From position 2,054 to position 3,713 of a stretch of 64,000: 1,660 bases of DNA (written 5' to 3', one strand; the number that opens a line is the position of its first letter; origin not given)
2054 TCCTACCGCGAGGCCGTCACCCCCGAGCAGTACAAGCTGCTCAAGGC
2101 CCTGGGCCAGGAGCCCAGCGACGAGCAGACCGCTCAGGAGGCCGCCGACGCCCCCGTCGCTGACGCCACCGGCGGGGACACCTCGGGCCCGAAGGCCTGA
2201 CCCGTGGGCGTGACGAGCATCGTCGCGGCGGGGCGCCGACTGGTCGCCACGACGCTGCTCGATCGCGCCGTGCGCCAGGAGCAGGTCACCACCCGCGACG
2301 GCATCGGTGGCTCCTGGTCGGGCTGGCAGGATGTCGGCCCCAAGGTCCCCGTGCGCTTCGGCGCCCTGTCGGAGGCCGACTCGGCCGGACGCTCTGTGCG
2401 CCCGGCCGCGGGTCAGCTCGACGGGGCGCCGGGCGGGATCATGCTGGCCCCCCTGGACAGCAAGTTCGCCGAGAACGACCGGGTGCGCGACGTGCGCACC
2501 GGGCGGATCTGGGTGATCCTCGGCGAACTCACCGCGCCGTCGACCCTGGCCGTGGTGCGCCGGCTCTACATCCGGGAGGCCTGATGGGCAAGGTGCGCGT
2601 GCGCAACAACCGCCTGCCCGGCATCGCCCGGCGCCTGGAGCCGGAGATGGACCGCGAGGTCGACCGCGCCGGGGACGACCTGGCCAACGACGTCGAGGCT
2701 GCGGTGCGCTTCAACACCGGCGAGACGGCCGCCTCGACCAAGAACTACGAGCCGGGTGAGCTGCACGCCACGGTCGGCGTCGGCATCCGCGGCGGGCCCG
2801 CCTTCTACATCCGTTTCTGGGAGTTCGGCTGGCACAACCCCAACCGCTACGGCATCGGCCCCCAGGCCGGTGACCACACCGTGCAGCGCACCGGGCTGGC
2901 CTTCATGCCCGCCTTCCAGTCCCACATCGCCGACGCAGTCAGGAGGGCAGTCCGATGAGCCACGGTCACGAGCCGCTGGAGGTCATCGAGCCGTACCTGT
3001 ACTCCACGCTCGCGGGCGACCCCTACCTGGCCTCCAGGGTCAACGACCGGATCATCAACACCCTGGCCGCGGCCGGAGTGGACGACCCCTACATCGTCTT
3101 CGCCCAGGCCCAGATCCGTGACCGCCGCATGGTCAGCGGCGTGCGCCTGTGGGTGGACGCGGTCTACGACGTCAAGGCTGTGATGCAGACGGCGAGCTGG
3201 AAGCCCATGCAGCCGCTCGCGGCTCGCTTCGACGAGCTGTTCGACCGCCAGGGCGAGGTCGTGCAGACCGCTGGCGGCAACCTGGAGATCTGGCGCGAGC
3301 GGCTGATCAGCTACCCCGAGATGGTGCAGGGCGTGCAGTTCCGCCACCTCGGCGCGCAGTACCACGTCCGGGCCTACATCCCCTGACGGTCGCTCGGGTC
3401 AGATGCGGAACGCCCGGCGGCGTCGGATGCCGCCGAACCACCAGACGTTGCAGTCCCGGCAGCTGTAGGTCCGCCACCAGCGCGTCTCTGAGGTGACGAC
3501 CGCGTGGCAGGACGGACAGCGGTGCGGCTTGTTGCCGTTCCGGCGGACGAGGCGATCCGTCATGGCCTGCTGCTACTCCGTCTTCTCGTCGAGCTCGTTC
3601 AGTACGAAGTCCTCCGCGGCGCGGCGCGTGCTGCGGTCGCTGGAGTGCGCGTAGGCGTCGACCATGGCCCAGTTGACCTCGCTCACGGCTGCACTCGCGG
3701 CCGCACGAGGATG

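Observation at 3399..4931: Antisense accessory cassette inside the late operon: leaderless XRE-HTH regulator, zinc-ribbon peptide and secreted LysM-NlpC/P60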

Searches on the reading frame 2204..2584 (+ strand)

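Call 3: search_protein_families(library=pfam, proteins=[window:2204-2584:+], max_evalue=0.01)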
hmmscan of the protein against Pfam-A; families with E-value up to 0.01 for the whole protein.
window:2204-2584:+ (126 aa): 1 family
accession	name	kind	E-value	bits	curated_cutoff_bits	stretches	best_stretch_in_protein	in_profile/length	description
PF22758.2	Phage_cement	-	0.0048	17.5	27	1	45-115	31-107/146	Structural cement protein (E217 gp24/Pam3 gp6)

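Call 4: search_protein_families(library=phrogs, proteins=[window:2204-2584:+], max_evalue=0.01)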
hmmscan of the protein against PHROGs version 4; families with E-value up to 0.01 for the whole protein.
window:2204-2584:+ (126 aa): 0 families

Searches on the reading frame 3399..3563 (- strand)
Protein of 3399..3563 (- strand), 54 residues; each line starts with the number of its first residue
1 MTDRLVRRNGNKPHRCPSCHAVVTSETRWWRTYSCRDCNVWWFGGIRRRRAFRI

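Call 3: search_protein_families(library=pfam, proteins=[window:3399-3563:-], max_evalue=0.01)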
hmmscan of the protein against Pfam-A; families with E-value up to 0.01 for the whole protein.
window:3399-3563:- (54 aa): 1 family
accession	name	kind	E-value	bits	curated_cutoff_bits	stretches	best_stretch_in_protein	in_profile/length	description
PF13465.12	zf-H2C2_2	-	0.0041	17.9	40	0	10-21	11-22/26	Zinc-finger double domain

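Call 4: search_protein_families(library=phrogs, proteins=[window:3399-3563:-], max_evalue=0.01)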
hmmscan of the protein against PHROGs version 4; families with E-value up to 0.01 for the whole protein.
window:3399-3563:- (54 aa): 0 families

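Call 78: search_solved_structures(query=window:3399-3563:-, max_evalue=10, show_alignments=3)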
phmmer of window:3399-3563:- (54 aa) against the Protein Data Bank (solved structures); distinct sequences matched with E-value up to 10: 26.
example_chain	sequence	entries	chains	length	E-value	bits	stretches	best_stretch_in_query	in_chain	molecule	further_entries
2i13_A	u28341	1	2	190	2.2e-05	27.7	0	8-23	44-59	Aart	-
1mey_C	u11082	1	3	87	0.009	19.5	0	8-21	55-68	CONSENSUS ZINC FINGER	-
9e6q_Ai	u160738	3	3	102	0.021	18.3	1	10-45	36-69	Large ribosomal subunit protein eL43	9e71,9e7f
5wjq_D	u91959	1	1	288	0.19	15.3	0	8-32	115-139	Zinc finger protein 568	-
8sss_A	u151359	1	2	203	0.3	14.7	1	5-25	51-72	Transcriptional repressor CTCF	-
5kkq_A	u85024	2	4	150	0.32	14.6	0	7-25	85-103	Transcriptional repressor CTCF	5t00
5t0u_A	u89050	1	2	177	0.36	14.5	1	5-25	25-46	Transcriptional repressor CTCF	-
8sst_A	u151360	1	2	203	0.36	14.5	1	5-25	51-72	Transcriptional repressor CTCF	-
5v3m_C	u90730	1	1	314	0.67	13.6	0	8-32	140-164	Zinc finger protein 568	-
5v3j_E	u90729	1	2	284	0.71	13.5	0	8-32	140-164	Zinc finger protein 568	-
2ct1_A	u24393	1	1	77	0.72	13.5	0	8-25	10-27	Transcriptional repressor CTCF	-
9e2u_R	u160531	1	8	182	0.94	13.2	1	8-39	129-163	Zinc finger protein Helios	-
9sq6_C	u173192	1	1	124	1.1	12.9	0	8-21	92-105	Zinc finger protein Helios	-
2lce_A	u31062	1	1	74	1.7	12.4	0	8-22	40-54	B-cell lymphoma 6 protein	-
5k5h_A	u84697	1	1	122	1.9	12.2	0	7-25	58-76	Transcriptional repressor CTCF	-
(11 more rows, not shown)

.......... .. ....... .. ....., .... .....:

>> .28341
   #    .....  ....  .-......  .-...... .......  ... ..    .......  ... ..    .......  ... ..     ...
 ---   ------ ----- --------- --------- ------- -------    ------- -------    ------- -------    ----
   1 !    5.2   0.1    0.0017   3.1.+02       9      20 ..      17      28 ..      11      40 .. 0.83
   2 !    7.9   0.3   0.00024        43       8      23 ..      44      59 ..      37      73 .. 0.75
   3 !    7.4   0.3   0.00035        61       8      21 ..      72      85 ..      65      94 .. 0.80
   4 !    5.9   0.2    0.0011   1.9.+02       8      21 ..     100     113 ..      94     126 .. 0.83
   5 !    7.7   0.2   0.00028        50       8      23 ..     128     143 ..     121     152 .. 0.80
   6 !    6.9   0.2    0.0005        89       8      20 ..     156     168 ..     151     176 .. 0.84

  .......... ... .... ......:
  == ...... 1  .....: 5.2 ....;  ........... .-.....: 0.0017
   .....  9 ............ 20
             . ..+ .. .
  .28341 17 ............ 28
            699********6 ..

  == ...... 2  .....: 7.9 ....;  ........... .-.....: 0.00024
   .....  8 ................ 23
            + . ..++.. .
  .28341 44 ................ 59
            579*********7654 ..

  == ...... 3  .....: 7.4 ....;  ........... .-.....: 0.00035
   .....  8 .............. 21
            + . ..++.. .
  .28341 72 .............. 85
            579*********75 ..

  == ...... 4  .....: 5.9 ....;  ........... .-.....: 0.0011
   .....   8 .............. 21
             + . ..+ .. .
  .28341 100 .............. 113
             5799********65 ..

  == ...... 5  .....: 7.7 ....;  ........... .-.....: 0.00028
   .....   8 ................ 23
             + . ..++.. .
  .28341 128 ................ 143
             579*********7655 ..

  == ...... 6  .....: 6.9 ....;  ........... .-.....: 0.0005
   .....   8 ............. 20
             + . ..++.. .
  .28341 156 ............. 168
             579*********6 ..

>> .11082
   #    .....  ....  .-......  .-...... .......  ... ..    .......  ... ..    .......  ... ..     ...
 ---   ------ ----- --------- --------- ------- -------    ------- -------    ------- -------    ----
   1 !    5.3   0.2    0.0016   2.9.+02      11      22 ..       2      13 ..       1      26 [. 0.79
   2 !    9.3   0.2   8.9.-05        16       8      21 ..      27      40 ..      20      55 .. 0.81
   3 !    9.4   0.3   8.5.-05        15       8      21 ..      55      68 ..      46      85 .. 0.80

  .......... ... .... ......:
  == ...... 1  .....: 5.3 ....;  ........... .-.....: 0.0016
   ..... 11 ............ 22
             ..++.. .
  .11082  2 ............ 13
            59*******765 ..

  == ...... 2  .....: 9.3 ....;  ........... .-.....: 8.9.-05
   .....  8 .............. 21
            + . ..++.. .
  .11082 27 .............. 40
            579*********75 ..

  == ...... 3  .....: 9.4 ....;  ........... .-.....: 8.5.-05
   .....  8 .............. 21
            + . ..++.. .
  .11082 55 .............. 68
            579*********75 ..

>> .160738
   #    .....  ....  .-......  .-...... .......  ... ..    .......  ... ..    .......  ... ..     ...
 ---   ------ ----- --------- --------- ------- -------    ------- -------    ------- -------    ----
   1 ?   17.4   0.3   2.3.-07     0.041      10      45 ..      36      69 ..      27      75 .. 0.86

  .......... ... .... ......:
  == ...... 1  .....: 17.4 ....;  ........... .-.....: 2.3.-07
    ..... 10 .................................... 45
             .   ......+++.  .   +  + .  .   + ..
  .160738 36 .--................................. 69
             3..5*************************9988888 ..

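Call 80: search_dna_similar(query=window:3399-3563:-, collection=phages, mode=protein, max_rows=10, max_evalue=0.1)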
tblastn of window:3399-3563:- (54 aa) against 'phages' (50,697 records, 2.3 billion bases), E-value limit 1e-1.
No match.

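Call 81: search_protein_families(library=padloc, proteins=[window:3399-3563:-], max_evalue=0.01)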
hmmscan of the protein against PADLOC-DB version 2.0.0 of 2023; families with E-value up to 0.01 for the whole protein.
window:3399-3563:- (54 aa): 0 families

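Call 82: search_protein_families(library=ncbifam, proteins=[window:3399-3563:-], max_evalue=0.01)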
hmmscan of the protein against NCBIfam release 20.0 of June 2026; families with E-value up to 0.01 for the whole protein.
window:3399-3563:- (54 aa): 1 family
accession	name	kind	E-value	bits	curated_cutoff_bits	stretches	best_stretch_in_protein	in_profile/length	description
NF003058.0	PRK03976.1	equivalog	0.006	16.5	87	1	7-45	30-67/91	50S ribosomal protein L37ae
